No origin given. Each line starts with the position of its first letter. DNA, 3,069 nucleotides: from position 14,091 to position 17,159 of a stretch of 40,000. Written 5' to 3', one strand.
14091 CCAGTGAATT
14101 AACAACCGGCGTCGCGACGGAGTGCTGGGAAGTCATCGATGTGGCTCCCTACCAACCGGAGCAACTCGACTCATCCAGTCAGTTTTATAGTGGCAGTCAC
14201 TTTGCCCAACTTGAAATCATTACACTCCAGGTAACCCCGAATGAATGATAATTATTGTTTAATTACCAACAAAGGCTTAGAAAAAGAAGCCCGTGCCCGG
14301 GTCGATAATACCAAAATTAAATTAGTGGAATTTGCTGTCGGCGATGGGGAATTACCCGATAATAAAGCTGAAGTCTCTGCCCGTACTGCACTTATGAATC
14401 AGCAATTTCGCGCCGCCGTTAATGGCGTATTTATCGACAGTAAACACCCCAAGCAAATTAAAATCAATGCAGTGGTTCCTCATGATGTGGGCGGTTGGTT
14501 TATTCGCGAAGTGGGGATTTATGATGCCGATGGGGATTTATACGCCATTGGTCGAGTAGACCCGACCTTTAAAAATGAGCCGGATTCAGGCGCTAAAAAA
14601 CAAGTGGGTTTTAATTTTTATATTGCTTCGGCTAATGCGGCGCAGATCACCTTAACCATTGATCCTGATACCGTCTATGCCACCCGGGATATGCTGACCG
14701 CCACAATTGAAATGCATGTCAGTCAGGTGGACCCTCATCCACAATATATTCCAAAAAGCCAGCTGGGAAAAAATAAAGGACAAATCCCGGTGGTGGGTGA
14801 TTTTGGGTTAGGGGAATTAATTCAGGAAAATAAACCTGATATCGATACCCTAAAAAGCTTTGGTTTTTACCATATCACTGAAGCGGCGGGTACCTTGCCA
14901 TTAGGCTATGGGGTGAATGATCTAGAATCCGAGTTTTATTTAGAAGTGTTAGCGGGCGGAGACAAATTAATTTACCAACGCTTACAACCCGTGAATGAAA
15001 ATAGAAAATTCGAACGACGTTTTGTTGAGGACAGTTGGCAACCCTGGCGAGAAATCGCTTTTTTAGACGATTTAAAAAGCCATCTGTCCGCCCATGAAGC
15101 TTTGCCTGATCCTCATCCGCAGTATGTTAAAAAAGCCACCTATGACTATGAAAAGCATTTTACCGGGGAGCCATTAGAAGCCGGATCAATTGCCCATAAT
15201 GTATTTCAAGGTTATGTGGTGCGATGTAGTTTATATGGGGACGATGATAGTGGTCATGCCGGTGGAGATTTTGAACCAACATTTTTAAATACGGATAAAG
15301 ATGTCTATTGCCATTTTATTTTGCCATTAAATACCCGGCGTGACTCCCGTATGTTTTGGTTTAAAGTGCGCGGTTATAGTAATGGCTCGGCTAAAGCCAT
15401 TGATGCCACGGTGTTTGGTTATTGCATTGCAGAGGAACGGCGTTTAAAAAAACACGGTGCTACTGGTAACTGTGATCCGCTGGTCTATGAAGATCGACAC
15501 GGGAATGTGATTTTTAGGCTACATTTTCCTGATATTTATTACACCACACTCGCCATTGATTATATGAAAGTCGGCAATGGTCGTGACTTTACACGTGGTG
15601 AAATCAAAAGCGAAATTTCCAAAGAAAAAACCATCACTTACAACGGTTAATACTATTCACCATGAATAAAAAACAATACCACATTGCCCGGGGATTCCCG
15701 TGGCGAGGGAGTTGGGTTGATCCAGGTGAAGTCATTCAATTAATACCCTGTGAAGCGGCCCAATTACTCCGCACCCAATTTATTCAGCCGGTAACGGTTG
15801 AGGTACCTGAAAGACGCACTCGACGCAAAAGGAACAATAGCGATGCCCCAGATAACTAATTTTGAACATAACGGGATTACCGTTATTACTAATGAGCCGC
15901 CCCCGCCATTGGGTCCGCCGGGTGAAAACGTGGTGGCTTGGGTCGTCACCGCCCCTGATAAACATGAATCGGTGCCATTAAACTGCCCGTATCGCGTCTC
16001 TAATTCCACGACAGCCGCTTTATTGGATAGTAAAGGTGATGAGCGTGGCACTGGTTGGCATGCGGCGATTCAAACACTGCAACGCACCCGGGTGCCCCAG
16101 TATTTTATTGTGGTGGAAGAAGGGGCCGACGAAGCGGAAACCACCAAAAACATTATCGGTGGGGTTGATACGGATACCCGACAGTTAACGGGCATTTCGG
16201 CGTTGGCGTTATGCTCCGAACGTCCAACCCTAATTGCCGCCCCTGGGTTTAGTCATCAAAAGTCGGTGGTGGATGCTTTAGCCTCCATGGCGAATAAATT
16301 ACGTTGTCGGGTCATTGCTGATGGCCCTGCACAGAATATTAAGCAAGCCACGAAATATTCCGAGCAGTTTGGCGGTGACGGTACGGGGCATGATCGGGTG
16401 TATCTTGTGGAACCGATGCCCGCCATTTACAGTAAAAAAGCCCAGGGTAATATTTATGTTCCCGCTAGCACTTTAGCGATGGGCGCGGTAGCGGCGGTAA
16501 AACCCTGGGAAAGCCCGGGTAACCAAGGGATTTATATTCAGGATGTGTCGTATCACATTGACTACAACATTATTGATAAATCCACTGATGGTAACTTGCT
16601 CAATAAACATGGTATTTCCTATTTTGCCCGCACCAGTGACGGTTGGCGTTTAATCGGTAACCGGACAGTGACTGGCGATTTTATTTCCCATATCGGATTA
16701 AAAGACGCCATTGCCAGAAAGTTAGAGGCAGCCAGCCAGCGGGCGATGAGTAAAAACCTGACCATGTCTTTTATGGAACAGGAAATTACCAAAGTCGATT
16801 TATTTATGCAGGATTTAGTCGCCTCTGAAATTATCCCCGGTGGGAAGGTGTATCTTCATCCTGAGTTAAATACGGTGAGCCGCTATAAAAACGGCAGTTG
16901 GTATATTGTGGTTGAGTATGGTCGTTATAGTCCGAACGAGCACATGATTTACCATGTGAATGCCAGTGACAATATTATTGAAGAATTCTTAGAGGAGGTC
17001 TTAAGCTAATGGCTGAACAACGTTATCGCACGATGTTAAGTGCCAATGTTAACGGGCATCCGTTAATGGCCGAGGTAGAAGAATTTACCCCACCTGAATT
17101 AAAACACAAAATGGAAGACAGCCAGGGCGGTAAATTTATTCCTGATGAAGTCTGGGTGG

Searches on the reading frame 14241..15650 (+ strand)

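Call 8: search_protein_families(library=phrogs, proteins=[window:14241-15650:+], max_evalue=0.001)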
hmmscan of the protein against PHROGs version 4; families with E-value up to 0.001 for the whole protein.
window:14241-15650:+ (469 aa): 28 families (the best 25 are shown)
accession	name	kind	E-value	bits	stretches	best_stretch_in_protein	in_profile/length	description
phrog_327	-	tail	1.9e-42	147.4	1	5-157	9-160/618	tail protein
phrog_1780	-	tail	4.8e-42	145.6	1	2-155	4-155/855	tail collar fiber protein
phrog_6202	-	tail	2.6e-36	127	1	5-159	6-159/636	tail fiber protein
phrog_5181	-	unknown function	3.6e-36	125.7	1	3-157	4-157/763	-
phrog_11518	-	tail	8.3e-33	114.6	1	1-163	1-163/812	tail fiber protein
phrog_988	-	tail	3.3e-32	113.6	1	5-160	7-161/574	tail protein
phrog_381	-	tail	4e-32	113.2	1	5-159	6-162/566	tail fiber protein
phrog_1162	-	tail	5.1e-30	105.7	1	5-156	7-157/354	tail fiber protein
phrog_295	-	tail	2.8e-27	96.9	1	5-160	167-321/794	tail fiber protein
phrog_4618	-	tail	1.5e-26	94.1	1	5-159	6-159/413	tail collar fiber protein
phrog_2137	-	tail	4.4e-26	93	1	3-163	5-163/267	tail fiber protein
phrog_6162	-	tail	4.5e-24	85.4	1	3-174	9-188/1060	tail fiber protein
phrog_30680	-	unknown function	2.5e-20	73.9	1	3-148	2-146/342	-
phrog_27782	-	unknown function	5.6e-20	72.6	1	2-167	3-168/644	-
phrog_14570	-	unknown function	1.1e-18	68.2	1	5-164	9-167/540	-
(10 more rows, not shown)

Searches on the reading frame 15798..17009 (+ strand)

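Call 8: search_protein_families(library=phrogs, proteins=[window:15798-17009:+], max_evalue=0.001)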
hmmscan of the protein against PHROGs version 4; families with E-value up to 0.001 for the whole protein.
window:15798-17009:+ (403 aa): 3 families
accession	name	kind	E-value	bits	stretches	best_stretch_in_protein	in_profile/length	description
phrog_23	-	tail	4.1e-77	261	1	15-401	15-474/496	tail sheath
phrog_13288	-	unknown function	4.1e-13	50.4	1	211-398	4-204/208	-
phrog_16736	-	unknown function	5.5e-09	37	1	305-398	4-97/101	-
